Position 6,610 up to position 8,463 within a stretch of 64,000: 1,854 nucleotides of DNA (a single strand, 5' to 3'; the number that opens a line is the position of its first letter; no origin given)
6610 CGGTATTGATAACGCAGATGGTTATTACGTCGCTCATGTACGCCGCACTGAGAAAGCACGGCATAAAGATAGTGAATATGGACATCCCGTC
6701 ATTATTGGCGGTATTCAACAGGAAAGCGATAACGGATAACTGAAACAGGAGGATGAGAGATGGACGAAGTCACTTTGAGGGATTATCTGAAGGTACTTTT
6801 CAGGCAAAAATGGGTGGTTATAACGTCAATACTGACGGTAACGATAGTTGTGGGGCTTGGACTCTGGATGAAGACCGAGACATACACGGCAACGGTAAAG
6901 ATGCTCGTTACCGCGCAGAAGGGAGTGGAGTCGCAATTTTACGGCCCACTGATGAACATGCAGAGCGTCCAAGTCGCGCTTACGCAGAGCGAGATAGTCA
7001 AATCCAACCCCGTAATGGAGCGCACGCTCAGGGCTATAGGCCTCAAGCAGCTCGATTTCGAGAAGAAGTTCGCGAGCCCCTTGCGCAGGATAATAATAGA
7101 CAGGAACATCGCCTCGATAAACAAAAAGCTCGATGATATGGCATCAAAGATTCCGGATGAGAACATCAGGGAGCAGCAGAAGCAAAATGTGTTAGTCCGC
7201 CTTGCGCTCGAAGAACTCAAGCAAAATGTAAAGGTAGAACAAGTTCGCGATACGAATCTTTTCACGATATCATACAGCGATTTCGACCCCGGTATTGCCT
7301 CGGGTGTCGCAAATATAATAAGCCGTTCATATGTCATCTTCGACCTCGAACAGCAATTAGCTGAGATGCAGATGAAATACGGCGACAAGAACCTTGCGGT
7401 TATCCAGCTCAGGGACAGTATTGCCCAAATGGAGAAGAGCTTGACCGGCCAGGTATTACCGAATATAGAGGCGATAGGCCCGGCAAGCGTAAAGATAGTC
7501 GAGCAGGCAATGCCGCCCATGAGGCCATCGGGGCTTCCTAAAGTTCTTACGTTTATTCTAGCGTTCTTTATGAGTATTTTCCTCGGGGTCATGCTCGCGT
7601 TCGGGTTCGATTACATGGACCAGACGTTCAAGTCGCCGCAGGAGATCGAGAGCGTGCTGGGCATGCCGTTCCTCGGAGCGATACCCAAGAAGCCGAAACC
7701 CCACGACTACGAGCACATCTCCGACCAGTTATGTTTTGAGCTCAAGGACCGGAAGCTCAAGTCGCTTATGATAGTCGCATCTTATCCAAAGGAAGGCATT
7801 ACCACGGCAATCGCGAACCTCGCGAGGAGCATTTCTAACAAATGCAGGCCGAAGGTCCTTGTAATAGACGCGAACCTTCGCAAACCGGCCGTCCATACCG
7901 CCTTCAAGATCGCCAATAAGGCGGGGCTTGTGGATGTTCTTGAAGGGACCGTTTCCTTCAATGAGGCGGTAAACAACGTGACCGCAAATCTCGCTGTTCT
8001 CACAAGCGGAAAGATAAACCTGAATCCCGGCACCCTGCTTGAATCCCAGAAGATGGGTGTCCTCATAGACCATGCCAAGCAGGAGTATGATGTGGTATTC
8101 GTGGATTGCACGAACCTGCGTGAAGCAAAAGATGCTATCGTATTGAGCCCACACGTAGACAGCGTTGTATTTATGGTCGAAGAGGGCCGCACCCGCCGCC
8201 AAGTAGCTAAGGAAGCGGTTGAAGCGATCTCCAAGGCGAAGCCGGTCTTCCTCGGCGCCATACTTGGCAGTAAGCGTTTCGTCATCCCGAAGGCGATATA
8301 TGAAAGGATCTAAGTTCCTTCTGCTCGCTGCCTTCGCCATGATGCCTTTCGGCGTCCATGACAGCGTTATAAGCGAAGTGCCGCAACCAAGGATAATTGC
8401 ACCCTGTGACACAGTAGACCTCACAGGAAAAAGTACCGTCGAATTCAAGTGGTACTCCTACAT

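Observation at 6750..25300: Roughly 18 kb compositionally distinct island: Wzx/Wzy-type glycan assembly module plus PEP-CTERM/exosortase system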

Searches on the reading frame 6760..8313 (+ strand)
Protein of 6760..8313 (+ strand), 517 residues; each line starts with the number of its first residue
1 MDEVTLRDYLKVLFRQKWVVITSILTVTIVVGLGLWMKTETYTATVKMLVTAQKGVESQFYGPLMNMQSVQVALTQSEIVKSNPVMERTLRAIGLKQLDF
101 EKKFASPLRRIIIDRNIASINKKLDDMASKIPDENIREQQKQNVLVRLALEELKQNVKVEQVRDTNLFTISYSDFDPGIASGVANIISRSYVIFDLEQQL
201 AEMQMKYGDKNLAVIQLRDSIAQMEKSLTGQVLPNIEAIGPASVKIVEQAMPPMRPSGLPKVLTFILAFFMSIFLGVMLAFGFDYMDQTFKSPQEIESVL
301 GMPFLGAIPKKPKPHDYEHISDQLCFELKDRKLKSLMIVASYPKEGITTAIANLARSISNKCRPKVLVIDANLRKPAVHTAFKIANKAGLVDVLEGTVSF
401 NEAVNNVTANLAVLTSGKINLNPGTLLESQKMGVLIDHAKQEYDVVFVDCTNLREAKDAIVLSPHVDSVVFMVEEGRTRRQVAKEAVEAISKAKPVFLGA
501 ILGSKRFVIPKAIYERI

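Call 3: search_protein_families(library=pfam, proteins=[window:6760-8313:+], max_evalue=0.001)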
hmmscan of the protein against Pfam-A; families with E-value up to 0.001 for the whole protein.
window:6760-8313:+ (517 aa): 2 families
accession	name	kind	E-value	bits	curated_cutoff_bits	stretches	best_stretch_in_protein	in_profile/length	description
PF02706.20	Wzz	-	7e-11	42.7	25.5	1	2-91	1-89/91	Chain length determinant protein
PF13614.12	AAA_31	-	0.00012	22.5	27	1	346-451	14-126/177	AAA domain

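Call 6: search_protein_families(library=ncbifam, proteins=[window:6760-8313:+], max_evalue=0.001)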
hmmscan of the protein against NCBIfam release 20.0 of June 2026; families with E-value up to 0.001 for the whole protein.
window:6760-8313:+ (517 aa): 12 families
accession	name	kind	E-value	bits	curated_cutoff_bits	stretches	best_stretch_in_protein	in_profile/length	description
TIGR01005.1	eps_transp_fam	subfamily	1.4e-34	119.4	411.7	3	339-501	552-714/754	exopolysaccharide transport protein family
TIGR01007.1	eps_fam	subfamily_domain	2e-33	115.6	108.05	1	317-503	3-188/204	polysaccharide biosynthesis tyrosine autokinase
TIGR03018.1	pepcterm_TyrKin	hypoth_equivalog_domain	3.3e-30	105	230.65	1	331-495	33-201/207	XrtA-associated tyrosine autokinase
TIGR03029.1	EpsG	equivalog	2e-23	82.9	313.8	1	320-502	90-272/274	chain length determinant protein tyrosine kinase EpsG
NF007350.0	PRK09841.1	equivalog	8e-23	80.4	1248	1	323-502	521-700/726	tyrosine-protein kinase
NF008568.0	PRK11519.1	equivalog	4.2e-19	68.2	1068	1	324-471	517-664/720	tyrosine-protein kinase Wzc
TIGR03007.1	pepcterm_ChnLen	equivalog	5.7e-17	61.1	278.85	2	243-312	395-464/498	XrtA system polysaccharide chain length determinant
TIGR03017.1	EpsF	equivalog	1.3e-16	60.3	422.75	2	243-308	378-443/444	chain length determinant protein EpsF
TIGR01006.1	polys_exp_MPA1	subfamily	4.1e-14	52.6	296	2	242-311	155-224/226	CspC family polysaccharide chain length determinant protein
TIGR01969.1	minD_arch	subfamily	9.8e-07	28.2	201.75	1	345-453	12-119/251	cell division ATPase MinD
NF047398.1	AAA_KGGVGR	domain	1.9e-05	25.1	90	0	348-403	17-74/190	KGGVGR-motif variant AAA ATPase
TIGR01968.1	minD_bact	equivalog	3.7e-05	23.2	212.9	1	346-451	14-120/261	septum site-determining protein MinD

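Call 17: find_encoding_contigs(protein=window:6760-8313:+, flank=10000, max_places=8)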
Protein window:6760-8313:+ (517 aa): no gene with exactly this product is on record in the collection.

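Call 21: find_related_loci(query=window:6760-8313:+, collection=genome_contigs, flank=10000)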
Query window:6760-8313:+ (517 aa) in genome_contigs; peptide patterns used: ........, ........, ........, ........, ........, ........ (x = any residue, [..] = any of these).
61 stretches matched a pattern, but none encodes a relative of the query by tblastn (E <= 1e-3).

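Call 24: find_homologous_proteins(query=window:6760-8313:+, max_evalue=1e-20)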
Query window:6760-8313:+ (517 aa): 629 proteins with E <= 1e-20 among 8000 candidates; the best 120 are listed.
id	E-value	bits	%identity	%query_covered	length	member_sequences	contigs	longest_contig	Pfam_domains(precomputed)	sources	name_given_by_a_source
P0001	0.0e+0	1077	95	100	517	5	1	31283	PF02706.21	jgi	-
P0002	0.0e+0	1032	90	100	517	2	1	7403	PF02706.21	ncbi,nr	ncbi:MAG: polysaccharide biosynthesis tyrosine autokinase [bacterium]|nr:polysaccharide biosynthesis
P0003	0.0e+0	1027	90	100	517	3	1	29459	PF02706.21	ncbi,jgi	ncbi:MAG: Wzz/FepE/Etk N-terminal domain-containing protein [Candidatus Omnitrophota bacterium]|jgi:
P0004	8.7e-276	933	80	100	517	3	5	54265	PF02706.21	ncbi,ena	-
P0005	2.5e-262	889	77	100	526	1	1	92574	PF02706.21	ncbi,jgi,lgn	ncbi:MAG: polysaccharide biosynthesis tyrosine autokinase [Candidatus Omnitrophota bacterium]|jgi:ca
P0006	2.6e-260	882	76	100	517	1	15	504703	PF02706.21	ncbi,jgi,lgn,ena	-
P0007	3.1e-259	878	75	100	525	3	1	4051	PF02706.21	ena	-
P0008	9.5e-253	857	75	100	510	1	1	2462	PF02706.21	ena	-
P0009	7.4e-249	844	79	91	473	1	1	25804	PF02706.21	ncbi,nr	ncbi:MAG: Wzz/FepE/Etk N-terminal domain-containing protein, partial [Candidatus Omnitrophica bacter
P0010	4.4e-235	799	72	100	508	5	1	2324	PF02706.21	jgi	-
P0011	1.8e-231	787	71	94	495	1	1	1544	PF02706.21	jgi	-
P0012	3.9e-230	782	66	100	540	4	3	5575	PF02706.21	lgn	-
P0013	8.4e-230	781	69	100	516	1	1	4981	PF02706.21,PF13614.13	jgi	jgi:capsular exopolysaccharide synthesis family protein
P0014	4.8e-222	756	67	100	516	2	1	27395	PF02706.21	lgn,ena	-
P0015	1.7e-218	744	66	100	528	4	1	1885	PF02706.21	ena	-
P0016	6.2e-215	732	63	100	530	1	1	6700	PF02706.21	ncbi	-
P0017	9.1e-206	702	59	100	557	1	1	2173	PF02706.21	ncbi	-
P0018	2.0e-195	668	59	100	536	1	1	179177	PF02706.21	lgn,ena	-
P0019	1.5e-194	665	60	100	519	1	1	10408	PF02706.21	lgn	-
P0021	6.3e-181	620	55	100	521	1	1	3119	PF02706.21,PF13614.13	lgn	-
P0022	3.7e-180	618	57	100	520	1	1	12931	PF02706.21,PF13614.13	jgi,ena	-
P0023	4.0e-177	608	56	100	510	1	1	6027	PF02706.21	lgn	-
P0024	2.0e-175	602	53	100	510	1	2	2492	PF02706.21,PF13614.13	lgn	-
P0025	1.7e-173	596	54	100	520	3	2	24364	PF02706.21,PF13614.13,PF13807.12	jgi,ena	-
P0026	2.2e-170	585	52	100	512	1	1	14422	PF02706.21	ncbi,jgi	ncbi:MAG: Wzz/FepE/Etk N-terminal domain-containing protein [Candidatus Omnitrophota bacterium]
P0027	8.2e-170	584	53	100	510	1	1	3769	PF02706.21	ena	-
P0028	9.2e-170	583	52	100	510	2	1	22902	PF02706.21,PF13614.13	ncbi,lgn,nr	ncbi:MAG: AAA family ATPase [Candidatus Omnitrophica bacterium]|nr:AAA family ATPase [Candidatus Omn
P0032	2.2e-167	576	52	100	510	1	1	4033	PF02706.21,PF13614.13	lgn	-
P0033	4.3e-164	565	53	100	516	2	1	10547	PF02706.21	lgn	-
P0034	7.8e-164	564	53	100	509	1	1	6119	PF02706.21,PF13614.13,PF06564.19,PF13807.12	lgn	-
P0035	1.3e-163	563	54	100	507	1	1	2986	PF02706.21,PF13614.13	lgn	-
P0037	6.7e-162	558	53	100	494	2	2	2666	PF02706.21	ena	-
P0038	1.0e-161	557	54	100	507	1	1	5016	PF02706.21,PF13614.13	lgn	-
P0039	4.9e-161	555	52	100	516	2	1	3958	PF02706.21,PF13614.13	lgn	-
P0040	1.3e-160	553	53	99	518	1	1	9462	PF02706.21,PF13614.13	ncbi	-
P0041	2.4e-160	552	51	100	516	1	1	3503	PF02706.21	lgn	-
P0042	2.0e-159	549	51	100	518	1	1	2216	PF02706.21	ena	-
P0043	1.7e-158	546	51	99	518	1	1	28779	PF02706.21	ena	-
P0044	1.8e-158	546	51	100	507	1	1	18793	PF02706.21,PF13614.13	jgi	-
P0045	4.9e-158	545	73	66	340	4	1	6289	PF02706.21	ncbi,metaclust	ncbi:MAG: hypothetical protein A2Y08_02885, partial [Planctomycetes bacterium GWA2_40_7]|metaclust:s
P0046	1.0e-157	544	51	100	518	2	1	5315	PF02706.21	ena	-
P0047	2.2e-157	543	52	100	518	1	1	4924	PF02706.21,PF13807.12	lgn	-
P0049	2.7e-156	539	49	100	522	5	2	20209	PF02706.21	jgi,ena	-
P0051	6.0e-156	538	52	100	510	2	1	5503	PF02706.21,PF06564.19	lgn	-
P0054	6.1e-155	535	50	100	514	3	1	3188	PF02706.21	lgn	-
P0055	7.5e-155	534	50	100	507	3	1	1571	PF02706.21,PF13614.13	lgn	-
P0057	1.4e-154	533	52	100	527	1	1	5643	PF02706.21,PF13807.12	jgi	-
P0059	6.9e-154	531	50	99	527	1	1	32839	PF02706.21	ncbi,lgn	-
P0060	1.5e-153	530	49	100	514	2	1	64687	PF02706.21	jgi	-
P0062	1.0e-152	527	51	100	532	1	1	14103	PF02706.21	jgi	-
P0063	5.3e-152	525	51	100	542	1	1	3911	PF02706.21,PF01656.30,PF13807.12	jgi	jgi:capsular exopolysaccharide synthesis family protein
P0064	1.7e-151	523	50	100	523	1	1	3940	PF02706.21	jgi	jgi:capsular polysaccharide biosynthesis protein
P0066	6.3e-151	521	49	100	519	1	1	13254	PF02706.21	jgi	jgi:capsular polysaccharide biosynthesis protein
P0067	8.1e-151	521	49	100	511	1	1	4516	PF02706.21,PF06564.19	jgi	jgi:capsular exopolysaccharide synthesis family protein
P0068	9.1e-151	521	49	100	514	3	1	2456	PF02706.21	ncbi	-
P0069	1.2e-150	520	51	100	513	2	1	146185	PF02706.21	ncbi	-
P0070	1.8e-150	520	50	99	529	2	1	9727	PF02706.21,PF10609.16,PF06564.19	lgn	-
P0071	2.4e-150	519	49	100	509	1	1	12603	PF02706.21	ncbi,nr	ncbi:polysaccharide biosynthesis tyrosine autokinase [Candidatus Desantisbacteria bacterium]|nr:poly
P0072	2.9e-150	519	49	99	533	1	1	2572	PF02706.21,PF13614.13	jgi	-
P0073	6.3e-150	518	48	100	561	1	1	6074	PF02706.21,PF13807.12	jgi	-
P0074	7.7e-150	518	48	99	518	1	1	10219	PF02706.21,PF13614.13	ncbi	-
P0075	1.7e-149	517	49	100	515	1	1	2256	PF02706.21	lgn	-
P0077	7.5e-149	514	50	100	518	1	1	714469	PF02706.21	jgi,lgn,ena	-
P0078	9.7e-149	514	48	100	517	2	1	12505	PF02706.21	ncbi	ncbi:MAG: polysaccharide biosynthesis tyrosine autokinase [Candidatus Omnitrophota bacterium]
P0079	6.0e-148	511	49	99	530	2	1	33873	PF02706.21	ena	-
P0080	1.6e-147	510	53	91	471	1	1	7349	PF02706.21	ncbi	ncbi:MAG: Wzz/FepE/Etk N-terminal domain-containing protein, partial [Candidatus Omnitrophota bacter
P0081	1.6e-147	510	49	100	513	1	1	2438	PF02706.21,PF13807.12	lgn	-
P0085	8.8e-147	508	47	100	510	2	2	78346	PF02706.21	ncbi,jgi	jgi:capsular exopolysaccharide synthesis family protein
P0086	1.7e-146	507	49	100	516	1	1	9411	PF02706.21,PF13614.13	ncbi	-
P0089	3.0e-146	506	48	100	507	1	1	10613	PF02706.21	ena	-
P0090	3.5e-146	506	49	99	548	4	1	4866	PF02706.21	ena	-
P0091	4.6e-146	505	48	100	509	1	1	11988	PF02706.21,PF06564.19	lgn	-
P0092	5.1e-146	505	48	99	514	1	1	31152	PF02706.21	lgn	-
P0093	6.0e-146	505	48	100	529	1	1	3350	PF02706.21,PF13807.12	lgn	-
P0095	1.1e-145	504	48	100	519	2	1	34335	PF02706.21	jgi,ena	-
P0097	1.4e-145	504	48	99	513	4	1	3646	PF02706.21,PF13614.13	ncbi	-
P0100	7.1e-145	501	51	93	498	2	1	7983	PF02706.21,PF13807.12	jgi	-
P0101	7.6e-145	501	49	100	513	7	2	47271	PF02706.21,PF13807.12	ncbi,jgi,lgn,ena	-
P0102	1.1e-144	501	48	99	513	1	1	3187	PF02706.21,PF13614.13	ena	-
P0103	2.7e-144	499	47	100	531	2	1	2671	PF02706.21,PF06564.19,PF13807.12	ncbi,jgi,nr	ncbi:MAG: lipopolysaccharide biosynthesis protein [Candidatus Latescibacterota bacterium]|nr:MAG: li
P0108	3.6e-143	496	48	100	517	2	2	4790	PF02706.21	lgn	-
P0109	4.1e-143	496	48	99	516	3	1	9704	PF02706.21,PF13807.12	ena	-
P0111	7.2e-143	495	47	100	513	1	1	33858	PF02706.21,PF13614.13,PF13807.12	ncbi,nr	ncbi:MAG: AAA family ATPase [Candidatus Omnitrophica bacterium]|nr:AAA family ATPase [Candidatus Omn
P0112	9.6e-143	494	49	100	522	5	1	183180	PF02706.21,PF13807.12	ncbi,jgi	ncbi:MAG: GNVR domain-containing protein [Candidatus Omnitrophota bacterium]|jgi:capsular exopolysac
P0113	1.0e-142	494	48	99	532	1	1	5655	PF02706.21,PF13807.12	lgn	-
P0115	1.9e-142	493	49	100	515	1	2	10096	PF02706.21,PF13807.12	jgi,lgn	jgi:capsular polysaccharide biosynthesis protein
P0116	2.7e-142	493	47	99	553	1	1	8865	PF02706.21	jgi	jgi:Mrp family chromosome partitioning ATPase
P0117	2.7e-142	493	48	100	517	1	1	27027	PF02706.21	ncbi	ncbi:MAG: polysaccharide biosynthesis tyrosine autokinase [Candidatus Omnitrophota bacterium]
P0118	3.9e-142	492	47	100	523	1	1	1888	PF02706.21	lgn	-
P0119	5.9e-142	492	48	100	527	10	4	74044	PF02706.21,PF13807.12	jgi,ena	-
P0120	6.9e-142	492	46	99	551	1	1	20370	PF02706.21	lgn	-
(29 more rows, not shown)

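Call 26: find_encoding_contigs(protein=P0001, flank=10000, max_places=3)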
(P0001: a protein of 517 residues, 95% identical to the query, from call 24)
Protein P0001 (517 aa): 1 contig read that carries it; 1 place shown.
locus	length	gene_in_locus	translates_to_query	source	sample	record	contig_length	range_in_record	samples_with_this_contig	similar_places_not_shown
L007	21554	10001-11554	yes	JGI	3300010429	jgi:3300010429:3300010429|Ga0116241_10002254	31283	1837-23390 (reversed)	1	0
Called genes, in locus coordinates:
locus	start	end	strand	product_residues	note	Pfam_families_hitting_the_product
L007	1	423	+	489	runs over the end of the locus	PF04932:Wzy_C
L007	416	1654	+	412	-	PF01943:Polysacc_synt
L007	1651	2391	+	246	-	PF01209:Ubie_methyltran, PF03848:TehB, PF06325:PrmA (weak), PF13489:Methyltransf_23, PF13847:Methyltransf_31, PF08241:Methyltransf_11, PF08242:Methyltransf_12, PF13649:Methyltransf_25, +3 more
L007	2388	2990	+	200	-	-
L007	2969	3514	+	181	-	PF00132:Hexapep (faint)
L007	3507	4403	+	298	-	PF00535:Glycos_transf_2, PF13641:Glyco_tranf_2_3, PF13632:Glyco_trans_2_3 (weak)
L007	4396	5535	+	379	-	PF01075:Glyco_transf_9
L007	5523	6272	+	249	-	PF00535:Glycos_transf_2, PF13641:Glyco_tranf_2_3, PF13632:Glyco_trans_2_3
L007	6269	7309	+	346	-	PF00331:Glyco_hydro_10 (weak), PF02449:Glyco_hydro_42 (weak), PF01229:Glyco_hydro_39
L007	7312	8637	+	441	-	PF02397:Bac_transf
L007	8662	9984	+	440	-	PF01943:Polysacc_synt, PF13440:Polysacc_synt_3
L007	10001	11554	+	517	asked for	PF02706:Wzz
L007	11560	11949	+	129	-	-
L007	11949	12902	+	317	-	PF01073:3Beta_HSD, PF01370:Epimerase, PF02719:Polysacc_synt_2, PF04321:RmlD_sub_bind, PF07993:NAD_binding_4, PF16363:GDP_Man_Dehyd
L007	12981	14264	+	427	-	PF01943:Polysacc_synt, PF13440:Polysacc_synt_3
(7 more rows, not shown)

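Call 27: find_encoding_contigs(protein=P0003, flank=10000, max_places=3)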
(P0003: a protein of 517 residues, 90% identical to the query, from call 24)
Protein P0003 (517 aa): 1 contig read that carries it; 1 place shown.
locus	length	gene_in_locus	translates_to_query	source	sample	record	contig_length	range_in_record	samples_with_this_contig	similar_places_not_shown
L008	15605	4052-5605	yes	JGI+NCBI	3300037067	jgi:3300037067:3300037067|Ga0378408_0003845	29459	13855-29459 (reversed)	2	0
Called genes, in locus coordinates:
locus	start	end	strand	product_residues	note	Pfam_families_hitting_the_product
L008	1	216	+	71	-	PF02397:Bac_transf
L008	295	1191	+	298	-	PF13489:Methyltransf_23, PF13847:Methyltransf_31 (faint), PF08241:Methyltransf_11 (weak), PF08242:Methyltransf_12 (weak), PF13649:Methyltransf_25 (weak)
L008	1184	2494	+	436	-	PF01943:Polysacc_synt, PF13440:Polysacc_synt_3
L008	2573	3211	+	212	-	-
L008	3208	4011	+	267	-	PF08843:AbiEii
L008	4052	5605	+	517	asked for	PF02706:Wzz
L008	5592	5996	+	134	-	-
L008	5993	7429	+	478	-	PF01943:Polysacc_synt, PF13440:Polysacc_synt_3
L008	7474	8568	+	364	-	PF01075:Glyco_transf_9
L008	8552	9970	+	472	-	PF04932:Wzy_C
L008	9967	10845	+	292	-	PF00535:Glycos_transf_2, PF10111:Glyco_tranf_2_2, PF13641:Glyco_tranf_2_3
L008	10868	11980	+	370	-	PF13439:Glyco_transf_4, PF13579:Glyco_trans_4_4, PF13524:Glyco_trans_1_2 (faint), PF20706:GT4-conflict, PF00534:Glycos_transf_1, PF13692:Glyco_trans_1_4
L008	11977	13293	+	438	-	PF01522:Polysacc_deac_1 (weak)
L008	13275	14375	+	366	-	PF13439:Glyco_transf_4, PF13477:Glyco_trans_4_2 (weak), PF20706:GT4-conflict (weak), PF00534:Glycos_transf_1, PF13692:Glyco_trans_1_4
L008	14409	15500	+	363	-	PF01075:Glyco_transf_9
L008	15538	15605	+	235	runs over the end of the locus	PF03808:Glyco_tran_WecG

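Call 28: find_encoding_contigs(protein=P0004, flank=10000, max_places=3)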
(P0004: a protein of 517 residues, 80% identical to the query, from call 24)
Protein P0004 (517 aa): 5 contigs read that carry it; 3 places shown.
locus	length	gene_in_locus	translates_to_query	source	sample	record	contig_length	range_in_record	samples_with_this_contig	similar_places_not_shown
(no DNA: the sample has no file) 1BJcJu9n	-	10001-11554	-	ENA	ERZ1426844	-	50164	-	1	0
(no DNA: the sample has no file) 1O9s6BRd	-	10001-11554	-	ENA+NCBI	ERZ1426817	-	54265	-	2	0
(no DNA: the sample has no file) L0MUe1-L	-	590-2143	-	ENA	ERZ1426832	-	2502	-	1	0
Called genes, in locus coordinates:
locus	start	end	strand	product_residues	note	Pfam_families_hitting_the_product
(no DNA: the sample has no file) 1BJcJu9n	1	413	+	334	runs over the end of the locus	PF25917:BSH_RND, PF25973:BSH_CzcB, PF25990:Beta-barrel_YknX (faint), PF25967:RND-MFP_C (faint)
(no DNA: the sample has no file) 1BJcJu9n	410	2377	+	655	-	PF00005:ABC_tran, PF02463:SMC_N (faint), PF12704:MacB_PCD, PF02687:FtsX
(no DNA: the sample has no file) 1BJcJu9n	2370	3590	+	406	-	PF05977:MFS_3, PF13347:MFS_2 (faint), PF07690:MFS_1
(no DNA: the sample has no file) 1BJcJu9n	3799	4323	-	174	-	PF10543:ORF6N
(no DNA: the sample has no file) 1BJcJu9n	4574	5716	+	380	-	PF10082:BBP2_2 (weak)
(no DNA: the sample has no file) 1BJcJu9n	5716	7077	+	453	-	PF13727:CoA_binding_3, PF02397:Bac_transf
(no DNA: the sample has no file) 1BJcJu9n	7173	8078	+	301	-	PF13384:HTH_23 (weak), PF02661:Fic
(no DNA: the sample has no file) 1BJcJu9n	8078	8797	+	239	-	PF02563:Poly_export, PF10531:SLBB, PF22461:SLBB_2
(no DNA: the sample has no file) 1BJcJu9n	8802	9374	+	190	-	PF13671:AAA_33 (weak), PF06414:Zeta_toxin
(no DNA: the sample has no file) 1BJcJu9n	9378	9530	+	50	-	-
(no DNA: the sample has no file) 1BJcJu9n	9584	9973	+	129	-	PF05635:23S_rRNA_IVP, PF22296:bAvd (weak)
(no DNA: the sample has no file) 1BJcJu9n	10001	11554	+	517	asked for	PF02706:Wzz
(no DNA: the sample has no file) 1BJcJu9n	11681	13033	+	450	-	PF01943:Polysacc_synt, PF13440:Polysacc_synt_3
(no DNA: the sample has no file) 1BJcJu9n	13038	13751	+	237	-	PF13489:Methyltransf_23, PF01209:Ubie_methyltran, PF01728:FtsJ (weak), PF02353:CMAS, PF08241:Methyltransf_11, PF08242:Methyltransf_12, PF13649:Methyltransf_25, PF13847:Methyltransf_31, +2 more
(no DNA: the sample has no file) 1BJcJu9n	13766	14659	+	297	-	PF00535:Glycos_transf_2, PF13641:Glyco_tranf_2_3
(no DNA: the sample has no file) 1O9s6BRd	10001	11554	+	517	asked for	PF02706:Wzz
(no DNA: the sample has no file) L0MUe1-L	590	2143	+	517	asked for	PF02706:Wzz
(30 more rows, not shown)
